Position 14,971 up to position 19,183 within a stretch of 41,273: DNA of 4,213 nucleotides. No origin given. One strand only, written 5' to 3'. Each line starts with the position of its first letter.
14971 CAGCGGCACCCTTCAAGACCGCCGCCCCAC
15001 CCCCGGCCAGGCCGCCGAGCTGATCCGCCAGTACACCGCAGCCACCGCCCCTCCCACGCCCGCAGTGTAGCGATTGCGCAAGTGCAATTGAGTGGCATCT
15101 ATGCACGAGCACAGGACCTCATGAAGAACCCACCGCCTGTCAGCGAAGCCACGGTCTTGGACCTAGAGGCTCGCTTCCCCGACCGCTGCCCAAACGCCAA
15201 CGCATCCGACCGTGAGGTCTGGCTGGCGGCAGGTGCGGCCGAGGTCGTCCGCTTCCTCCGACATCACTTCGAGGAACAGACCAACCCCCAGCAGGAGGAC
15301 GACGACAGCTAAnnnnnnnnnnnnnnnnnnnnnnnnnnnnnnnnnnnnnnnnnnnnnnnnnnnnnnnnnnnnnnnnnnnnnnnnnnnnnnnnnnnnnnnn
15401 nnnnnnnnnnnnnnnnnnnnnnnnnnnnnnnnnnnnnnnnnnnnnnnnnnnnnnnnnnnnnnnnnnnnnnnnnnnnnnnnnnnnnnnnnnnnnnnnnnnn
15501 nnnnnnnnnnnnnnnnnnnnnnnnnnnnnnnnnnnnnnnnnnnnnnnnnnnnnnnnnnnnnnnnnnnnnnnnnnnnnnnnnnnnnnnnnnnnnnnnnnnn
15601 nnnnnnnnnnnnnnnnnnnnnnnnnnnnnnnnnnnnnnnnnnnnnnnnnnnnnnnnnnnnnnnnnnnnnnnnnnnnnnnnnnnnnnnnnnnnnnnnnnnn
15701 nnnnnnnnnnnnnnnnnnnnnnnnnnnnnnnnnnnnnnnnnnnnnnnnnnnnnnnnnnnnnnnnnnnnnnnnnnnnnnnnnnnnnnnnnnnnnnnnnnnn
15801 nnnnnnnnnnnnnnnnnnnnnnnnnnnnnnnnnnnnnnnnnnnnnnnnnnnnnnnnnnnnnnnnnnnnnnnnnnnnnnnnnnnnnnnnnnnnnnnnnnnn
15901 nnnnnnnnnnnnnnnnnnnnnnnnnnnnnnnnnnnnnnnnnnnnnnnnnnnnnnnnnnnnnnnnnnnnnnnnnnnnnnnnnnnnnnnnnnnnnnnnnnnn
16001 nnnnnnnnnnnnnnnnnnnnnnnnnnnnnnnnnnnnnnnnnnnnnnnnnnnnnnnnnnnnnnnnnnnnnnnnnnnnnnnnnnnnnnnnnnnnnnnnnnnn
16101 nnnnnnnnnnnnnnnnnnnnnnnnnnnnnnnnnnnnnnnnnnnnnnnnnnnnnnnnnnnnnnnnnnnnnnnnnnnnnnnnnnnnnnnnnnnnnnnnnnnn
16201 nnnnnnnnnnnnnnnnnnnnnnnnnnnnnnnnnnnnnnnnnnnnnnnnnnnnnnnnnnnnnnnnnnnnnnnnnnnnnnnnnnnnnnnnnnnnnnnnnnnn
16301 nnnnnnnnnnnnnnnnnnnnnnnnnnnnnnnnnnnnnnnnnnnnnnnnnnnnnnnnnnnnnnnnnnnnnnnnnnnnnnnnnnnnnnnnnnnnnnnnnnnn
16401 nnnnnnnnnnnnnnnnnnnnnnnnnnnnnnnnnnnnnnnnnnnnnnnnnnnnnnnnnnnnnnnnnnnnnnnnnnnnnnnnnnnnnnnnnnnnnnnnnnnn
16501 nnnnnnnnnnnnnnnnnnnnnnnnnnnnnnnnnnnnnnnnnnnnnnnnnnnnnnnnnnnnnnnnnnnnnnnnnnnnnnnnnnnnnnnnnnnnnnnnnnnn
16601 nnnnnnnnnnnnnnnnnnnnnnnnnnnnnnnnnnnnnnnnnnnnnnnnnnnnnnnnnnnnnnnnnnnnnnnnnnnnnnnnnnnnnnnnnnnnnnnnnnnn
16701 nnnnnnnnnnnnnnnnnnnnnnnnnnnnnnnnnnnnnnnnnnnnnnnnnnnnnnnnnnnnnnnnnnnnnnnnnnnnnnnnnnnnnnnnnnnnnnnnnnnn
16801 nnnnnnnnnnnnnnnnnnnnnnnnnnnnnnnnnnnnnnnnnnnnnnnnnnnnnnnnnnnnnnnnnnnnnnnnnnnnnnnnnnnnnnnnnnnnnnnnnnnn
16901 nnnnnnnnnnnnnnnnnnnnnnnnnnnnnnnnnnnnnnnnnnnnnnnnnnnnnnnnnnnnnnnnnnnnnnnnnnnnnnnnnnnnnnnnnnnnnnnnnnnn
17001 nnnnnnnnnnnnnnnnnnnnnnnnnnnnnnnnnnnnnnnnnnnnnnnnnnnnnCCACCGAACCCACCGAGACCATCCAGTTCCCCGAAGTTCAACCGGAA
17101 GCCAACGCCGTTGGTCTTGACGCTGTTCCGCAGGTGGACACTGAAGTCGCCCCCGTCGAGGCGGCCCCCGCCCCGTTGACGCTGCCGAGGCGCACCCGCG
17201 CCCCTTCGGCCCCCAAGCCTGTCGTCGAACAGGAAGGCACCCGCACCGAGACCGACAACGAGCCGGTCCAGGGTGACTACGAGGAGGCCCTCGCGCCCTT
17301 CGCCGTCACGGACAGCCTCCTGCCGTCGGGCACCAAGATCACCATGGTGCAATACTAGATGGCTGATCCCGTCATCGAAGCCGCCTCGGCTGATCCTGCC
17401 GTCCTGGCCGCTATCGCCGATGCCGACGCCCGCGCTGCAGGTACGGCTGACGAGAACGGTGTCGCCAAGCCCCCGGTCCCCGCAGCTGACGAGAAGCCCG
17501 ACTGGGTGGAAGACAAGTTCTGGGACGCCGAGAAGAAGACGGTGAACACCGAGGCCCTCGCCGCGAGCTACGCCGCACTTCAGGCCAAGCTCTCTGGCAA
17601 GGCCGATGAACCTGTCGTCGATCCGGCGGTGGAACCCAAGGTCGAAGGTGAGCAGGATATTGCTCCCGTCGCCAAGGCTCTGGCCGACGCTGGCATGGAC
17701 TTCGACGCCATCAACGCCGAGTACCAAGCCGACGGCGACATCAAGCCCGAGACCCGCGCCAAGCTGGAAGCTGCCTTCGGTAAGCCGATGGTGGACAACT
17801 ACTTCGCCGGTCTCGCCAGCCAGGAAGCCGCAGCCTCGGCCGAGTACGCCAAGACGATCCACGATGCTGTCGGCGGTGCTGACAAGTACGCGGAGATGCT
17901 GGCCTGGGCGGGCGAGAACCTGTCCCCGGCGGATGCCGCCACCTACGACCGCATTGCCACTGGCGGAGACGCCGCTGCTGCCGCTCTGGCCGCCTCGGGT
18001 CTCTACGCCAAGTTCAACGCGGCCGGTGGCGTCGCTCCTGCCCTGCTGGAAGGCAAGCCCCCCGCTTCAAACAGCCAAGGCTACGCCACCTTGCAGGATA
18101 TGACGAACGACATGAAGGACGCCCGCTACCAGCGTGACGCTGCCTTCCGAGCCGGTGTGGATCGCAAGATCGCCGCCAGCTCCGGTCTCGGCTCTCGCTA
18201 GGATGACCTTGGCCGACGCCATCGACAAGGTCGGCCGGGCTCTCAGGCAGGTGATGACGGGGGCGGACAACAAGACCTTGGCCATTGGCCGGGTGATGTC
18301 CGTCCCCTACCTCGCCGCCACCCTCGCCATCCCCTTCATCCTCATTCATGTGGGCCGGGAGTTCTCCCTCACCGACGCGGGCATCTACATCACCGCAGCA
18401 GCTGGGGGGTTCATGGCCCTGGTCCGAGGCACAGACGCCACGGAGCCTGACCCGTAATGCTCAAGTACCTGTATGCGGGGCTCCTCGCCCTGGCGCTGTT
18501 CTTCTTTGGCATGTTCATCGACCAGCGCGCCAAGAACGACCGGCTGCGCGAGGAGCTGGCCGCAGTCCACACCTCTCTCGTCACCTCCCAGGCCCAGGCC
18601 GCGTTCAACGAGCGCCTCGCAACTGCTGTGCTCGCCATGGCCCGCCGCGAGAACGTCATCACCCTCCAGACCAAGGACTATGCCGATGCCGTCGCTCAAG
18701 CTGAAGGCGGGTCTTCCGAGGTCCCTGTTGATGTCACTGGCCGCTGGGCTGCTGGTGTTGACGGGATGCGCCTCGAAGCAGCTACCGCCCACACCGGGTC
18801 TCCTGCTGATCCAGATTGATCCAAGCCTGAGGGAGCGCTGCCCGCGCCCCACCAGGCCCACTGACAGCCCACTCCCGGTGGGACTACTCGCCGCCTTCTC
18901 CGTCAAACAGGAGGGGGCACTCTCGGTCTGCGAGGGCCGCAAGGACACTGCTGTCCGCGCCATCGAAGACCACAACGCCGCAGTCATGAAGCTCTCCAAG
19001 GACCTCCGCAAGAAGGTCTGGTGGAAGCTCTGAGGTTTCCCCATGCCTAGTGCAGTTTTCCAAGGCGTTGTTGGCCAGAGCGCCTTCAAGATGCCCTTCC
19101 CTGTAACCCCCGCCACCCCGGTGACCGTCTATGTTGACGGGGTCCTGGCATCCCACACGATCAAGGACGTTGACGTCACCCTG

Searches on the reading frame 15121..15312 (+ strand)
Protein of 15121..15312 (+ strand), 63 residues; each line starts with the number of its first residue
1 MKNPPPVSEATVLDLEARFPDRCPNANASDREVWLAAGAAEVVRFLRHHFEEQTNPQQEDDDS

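Call 74: search_protein_families(library=phrogs, max_evalue=0.001, proteins=[window:15121-15312:+])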
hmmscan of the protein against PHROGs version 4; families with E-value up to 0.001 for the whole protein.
window:15121-15312:+ (63 aa): 1 family
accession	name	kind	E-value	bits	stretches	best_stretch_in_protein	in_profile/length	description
phrog_4970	-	unknown function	6.2e-09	36.2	1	5-54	11-60/61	-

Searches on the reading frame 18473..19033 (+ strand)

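Call 74: search_protein_families(library=phrogs, max_evalue=0.001, proteins=[window:18473-19033:+])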
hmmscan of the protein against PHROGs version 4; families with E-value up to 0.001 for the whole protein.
window:18473-19033:+ (186 aa): 1 family
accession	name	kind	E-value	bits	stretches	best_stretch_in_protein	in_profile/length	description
phrog_456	-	lysis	2.7e-05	24.8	1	90-171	17-93/102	Rz-like spanin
